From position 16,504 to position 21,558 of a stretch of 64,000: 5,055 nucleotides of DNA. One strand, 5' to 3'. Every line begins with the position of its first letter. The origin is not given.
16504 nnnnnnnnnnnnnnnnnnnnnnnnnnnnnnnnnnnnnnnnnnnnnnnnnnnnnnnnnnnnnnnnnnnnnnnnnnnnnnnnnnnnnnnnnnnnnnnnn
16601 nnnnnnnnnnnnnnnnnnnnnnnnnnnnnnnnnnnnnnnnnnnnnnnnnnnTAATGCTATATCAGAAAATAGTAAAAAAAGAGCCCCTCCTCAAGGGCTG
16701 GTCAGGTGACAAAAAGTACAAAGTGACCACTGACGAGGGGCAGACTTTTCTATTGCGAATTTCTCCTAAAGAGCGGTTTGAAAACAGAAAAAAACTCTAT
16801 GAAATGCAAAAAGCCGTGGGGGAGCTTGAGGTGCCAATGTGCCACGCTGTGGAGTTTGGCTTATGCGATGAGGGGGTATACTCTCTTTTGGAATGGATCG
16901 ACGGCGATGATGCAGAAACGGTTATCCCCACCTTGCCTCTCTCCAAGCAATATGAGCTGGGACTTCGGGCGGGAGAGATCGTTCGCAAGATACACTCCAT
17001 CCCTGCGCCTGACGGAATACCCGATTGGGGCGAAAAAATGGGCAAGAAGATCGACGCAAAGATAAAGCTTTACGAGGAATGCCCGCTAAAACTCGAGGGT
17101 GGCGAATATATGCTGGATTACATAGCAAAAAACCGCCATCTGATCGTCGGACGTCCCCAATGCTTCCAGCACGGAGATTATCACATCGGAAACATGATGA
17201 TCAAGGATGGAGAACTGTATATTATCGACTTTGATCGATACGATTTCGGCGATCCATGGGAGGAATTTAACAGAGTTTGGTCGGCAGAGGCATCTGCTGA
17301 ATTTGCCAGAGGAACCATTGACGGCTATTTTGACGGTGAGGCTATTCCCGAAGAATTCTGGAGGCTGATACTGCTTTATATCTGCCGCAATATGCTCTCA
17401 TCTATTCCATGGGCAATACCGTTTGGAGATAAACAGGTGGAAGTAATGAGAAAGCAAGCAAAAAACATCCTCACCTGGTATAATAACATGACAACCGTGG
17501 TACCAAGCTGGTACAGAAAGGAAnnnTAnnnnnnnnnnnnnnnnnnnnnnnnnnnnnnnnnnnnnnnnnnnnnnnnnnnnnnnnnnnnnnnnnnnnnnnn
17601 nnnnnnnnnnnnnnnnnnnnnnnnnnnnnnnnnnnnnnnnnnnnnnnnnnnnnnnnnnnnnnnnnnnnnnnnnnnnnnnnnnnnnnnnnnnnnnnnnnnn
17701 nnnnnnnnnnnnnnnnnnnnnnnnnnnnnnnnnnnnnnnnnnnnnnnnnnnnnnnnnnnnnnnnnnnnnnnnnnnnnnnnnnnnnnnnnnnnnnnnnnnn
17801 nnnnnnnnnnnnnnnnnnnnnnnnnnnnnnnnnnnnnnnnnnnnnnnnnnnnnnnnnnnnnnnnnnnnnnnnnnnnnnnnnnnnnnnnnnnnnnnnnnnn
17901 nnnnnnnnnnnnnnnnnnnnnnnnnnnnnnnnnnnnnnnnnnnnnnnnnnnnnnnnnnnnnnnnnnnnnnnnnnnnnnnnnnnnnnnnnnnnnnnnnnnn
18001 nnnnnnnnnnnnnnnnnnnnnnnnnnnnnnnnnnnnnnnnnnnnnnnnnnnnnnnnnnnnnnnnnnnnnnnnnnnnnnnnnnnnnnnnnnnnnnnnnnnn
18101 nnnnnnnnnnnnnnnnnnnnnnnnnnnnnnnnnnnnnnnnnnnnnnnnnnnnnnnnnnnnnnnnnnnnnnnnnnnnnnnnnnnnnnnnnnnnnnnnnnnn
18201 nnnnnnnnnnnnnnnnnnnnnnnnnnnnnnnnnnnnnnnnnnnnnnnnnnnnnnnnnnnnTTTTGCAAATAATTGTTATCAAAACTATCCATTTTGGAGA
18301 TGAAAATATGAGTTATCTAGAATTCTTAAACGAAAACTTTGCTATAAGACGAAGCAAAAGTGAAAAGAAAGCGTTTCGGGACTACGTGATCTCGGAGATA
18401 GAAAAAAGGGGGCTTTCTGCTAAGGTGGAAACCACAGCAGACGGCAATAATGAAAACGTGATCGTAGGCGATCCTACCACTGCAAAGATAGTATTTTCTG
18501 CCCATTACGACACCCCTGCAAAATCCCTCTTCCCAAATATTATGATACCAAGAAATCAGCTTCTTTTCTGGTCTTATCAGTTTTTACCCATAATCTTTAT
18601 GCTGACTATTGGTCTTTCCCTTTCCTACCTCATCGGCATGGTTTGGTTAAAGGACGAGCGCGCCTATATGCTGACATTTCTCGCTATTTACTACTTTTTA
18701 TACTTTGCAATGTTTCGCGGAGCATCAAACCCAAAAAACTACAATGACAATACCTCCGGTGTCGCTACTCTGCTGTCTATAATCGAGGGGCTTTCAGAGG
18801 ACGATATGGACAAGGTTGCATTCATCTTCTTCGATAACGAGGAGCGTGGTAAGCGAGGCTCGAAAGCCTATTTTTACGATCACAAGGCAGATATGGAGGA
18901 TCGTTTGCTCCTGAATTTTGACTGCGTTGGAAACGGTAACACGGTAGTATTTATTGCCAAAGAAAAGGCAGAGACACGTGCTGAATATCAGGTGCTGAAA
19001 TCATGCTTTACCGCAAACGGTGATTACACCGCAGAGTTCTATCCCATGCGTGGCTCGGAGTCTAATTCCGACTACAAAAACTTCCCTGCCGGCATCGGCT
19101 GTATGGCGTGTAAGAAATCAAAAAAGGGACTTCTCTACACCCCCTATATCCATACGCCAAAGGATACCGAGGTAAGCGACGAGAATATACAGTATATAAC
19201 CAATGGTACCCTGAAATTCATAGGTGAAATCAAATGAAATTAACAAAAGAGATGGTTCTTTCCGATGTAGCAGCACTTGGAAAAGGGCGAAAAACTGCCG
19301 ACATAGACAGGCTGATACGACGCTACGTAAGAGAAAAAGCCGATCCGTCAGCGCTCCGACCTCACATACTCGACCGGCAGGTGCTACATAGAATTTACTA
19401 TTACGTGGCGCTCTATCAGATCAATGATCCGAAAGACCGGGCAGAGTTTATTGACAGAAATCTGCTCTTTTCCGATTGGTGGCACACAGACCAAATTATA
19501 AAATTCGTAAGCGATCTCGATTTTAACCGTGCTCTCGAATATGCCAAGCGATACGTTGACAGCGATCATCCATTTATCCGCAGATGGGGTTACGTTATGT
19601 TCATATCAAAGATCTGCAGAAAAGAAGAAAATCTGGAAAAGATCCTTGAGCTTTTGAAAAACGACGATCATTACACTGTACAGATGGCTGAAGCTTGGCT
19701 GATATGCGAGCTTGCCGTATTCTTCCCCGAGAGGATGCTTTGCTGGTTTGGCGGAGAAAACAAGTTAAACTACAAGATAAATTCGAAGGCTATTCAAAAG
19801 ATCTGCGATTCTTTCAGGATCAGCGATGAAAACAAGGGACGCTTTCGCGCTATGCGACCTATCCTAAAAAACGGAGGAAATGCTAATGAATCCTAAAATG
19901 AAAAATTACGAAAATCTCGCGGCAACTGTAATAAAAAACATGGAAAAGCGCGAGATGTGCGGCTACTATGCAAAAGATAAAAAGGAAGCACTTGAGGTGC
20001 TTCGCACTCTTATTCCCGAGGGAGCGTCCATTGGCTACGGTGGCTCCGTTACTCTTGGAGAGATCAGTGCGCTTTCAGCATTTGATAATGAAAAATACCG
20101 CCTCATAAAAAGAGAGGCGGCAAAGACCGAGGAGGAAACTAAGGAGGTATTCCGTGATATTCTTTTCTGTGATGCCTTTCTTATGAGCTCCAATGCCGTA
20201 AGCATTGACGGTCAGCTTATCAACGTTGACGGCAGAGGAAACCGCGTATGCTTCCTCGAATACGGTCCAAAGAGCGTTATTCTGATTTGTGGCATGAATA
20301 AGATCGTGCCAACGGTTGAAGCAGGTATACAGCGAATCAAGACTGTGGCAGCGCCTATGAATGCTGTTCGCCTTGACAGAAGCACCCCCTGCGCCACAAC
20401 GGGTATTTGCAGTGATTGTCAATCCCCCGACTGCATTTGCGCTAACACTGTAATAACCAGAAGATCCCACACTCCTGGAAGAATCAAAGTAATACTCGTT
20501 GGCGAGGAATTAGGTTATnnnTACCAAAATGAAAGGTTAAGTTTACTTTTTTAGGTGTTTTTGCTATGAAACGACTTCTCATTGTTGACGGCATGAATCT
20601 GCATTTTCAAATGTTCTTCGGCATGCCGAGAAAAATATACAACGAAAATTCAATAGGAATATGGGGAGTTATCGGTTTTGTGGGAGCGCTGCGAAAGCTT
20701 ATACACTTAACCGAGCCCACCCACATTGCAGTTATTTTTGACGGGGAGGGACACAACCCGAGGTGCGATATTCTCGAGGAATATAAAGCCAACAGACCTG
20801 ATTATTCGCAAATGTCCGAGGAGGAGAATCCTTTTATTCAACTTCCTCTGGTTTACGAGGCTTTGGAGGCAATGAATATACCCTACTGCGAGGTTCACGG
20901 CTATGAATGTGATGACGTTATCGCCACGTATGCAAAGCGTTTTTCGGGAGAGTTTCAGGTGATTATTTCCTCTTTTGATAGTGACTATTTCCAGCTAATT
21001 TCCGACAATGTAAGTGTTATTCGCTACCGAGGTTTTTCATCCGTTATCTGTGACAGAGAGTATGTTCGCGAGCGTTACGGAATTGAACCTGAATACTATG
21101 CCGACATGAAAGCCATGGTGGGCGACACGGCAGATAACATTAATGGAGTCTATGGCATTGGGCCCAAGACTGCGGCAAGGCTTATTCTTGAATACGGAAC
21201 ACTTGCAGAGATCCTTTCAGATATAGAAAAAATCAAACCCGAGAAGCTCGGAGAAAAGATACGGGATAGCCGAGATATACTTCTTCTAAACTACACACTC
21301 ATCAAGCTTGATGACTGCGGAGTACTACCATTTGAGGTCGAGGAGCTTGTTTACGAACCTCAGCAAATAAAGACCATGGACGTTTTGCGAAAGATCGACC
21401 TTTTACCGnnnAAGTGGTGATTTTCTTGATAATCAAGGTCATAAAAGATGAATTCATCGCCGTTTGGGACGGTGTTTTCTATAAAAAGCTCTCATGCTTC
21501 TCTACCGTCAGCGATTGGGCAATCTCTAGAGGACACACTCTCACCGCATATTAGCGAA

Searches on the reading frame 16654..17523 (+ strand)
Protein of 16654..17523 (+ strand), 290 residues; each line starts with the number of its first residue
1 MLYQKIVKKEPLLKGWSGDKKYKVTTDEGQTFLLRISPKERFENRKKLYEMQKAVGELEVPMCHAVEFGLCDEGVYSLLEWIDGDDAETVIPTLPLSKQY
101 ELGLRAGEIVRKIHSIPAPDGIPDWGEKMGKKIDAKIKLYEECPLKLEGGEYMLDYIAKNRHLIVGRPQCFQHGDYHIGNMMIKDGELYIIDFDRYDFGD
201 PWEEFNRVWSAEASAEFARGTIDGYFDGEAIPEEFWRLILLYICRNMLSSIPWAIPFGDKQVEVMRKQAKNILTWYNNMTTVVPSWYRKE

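Call 9: search_protein_families(library=pfam, proteins=[window:16654-17523:+])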
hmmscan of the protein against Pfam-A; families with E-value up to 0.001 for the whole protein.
window:16654-17523:+ (290 aa): 1 family
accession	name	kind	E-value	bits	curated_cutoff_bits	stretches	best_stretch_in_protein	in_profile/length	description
PF01636.29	APH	-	5.3e-30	105.4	23.2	1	11-230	4-234/239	Phosphotransferase enzyme family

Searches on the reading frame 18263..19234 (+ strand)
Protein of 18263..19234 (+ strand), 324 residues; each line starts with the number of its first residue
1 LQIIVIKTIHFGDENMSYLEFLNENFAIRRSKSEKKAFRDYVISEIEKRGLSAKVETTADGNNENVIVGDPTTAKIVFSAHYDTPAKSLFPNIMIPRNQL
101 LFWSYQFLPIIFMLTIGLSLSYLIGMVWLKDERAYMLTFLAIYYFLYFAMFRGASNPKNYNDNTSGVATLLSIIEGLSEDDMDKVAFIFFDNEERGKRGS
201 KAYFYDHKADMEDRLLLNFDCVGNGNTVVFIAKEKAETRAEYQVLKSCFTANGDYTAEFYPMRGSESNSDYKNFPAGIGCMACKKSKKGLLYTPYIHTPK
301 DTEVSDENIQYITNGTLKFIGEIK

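Call 9: search_protein_families(library=pfam, proteins=[window:18263-19234:+])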
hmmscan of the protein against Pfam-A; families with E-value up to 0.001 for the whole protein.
window:18263-19234:+ (324 aa): 1 family
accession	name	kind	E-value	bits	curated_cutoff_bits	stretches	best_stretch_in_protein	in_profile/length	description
PF04389.22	Peptidase_M28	-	6.8e-20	72.1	21.3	1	161-303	31-174/193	Peptidase family M28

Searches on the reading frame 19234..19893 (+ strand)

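Call 9: search_protein_families(library=pfam, proteins=[window:19234-19893:+])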
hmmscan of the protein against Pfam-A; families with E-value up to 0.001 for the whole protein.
window:19234-19893:+ (220 aa): 1 family
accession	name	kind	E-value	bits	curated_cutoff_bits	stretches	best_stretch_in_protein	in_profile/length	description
PF08713.17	DNA_alkylation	-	2.4e-07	31.1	21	1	19-161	30-183/213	DNA alkylation repair enzyme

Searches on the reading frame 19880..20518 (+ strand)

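Call 9: search_protein_families(library=pfam, proteins=[window:19880-20518:+])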
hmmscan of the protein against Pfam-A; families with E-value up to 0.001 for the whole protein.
window:19880-20518:+ (213 aa): 1 family
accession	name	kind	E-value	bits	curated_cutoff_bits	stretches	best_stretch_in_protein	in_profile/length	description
PF02589.21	LUD_dom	-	1.5e-48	165.4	22.6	1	17-207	4-189/189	LUD domain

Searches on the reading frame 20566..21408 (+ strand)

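Call 9: search_protein_families(library=pfam, proteins=[window:20566-21408:+])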
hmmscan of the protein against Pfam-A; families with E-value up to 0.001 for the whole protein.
window:20566-21408:+ (281 aa): 2 families
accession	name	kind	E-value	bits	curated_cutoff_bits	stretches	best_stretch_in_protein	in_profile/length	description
PF02739.22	5_3_exonuc_N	-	1.3e-39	135.9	34.3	1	3-172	1-164/164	5'-3' exonuclease, N-terminal resolvase-like domain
PF01367.25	5_3_exonuc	-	6.2e-25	88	40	1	173-267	1-95/97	5'-3' exonuclease, C-terminal SAM fold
